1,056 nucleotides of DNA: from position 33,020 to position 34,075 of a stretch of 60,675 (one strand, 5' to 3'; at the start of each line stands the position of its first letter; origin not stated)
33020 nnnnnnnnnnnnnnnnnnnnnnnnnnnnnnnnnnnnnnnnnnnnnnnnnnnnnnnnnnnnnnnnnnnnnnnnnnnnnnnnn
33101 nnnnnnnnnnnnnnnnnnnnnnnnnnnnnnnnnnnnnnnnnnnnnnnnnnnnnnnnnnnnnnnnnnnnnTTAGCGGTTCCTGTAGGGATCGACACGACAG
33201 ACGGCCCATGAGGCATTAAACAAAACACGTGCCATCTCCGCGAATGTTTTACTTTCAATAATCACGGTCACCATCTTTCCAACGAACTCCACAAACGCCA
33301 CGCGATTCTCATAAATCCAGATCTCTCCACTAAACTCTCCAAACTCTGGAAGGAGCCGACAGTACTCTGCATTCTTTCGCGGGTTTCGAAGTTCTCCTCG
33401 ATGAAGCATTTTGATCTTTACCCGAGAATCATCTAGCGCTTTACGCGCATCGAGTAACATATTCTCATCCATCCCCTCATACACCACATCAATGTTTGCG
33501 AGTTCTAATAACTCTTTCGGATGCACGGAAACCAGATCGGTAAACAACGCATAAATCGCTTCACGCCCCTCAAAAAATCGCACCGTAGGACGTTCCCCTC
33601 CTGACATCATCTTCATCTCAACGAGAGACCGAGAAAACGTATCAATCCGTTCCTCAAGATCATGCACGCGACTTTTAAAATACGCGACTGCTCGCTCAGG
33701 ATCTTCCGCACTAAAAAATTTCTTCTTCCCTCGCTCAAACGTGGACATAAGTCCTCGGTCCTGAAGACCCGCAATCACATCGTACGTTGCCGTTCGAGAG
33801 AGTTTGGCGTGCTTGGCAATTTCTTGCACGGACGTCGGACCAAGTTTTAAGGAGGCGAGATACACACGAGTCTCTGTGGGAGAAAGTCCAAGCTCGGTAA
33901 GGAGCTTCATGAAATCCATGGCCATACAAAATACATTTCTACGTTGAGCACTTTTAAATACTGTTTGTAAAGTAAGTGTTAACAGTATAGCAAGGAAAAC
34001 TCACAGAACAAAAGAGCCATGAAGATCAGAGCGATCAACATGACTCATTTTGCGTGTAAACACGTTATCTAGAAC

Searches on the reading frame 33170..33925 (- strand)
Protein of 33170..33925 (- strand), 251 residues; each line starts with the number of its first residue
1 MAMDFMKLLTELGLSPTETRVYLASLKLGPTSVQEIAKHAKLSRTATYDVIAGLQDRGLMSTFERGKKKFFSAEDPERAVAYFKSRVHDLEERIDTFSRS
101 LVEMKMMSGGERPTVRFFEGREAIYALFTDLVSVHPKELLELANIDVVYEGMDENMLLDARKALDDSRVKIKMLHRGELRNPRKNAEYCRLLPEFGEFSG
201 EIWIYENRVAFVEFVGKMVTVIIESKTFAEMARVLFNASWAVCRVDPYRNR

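Call 95: search_protein_families(library=padloc, proteins=[window:33170-33925:-], max_evalue=0.1)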
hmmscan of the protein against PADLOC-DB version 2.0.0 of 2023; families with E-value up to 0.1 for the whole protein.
window:33170-33925:- (251 aa): 7 families
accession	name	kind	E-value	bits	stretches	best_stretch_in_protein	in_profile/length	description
PDLC01268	CasR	-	7.4e-07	27.3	1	10-72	120-175/179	"CAS-I,CAS-II,CAS-III,CAS-IV,CAS-V,CAS-VI; associated_signaling"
PDLC01434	CasR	-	4.3e-06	24.7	1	10-69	124-180/191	"CAS-I,CAS-II,CAS-III,CAS-IV,CAS-V,CAS-VI; associated_signaling"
PDLC01849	CARF3--CARF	-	2.9e-05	21.9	1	11-62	133-183/197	-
PDLC01438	Csa3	-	0.0015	16.6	1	15-84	147-211/305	"CAS-I,CAS-II,CAS-III,CAS-IV,CAS-V,CAS-VI; associated_signaling"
PDLC01044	Csa3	-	0.015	13.2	1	14-63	134-180/194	Type I-A associated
PDLC01848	CARF3--CARF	-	0.027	12.1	0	22-62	142-181/197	-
PDLC01858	CARF3--CARF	-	0.031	12.2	1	8-67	136-194/204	-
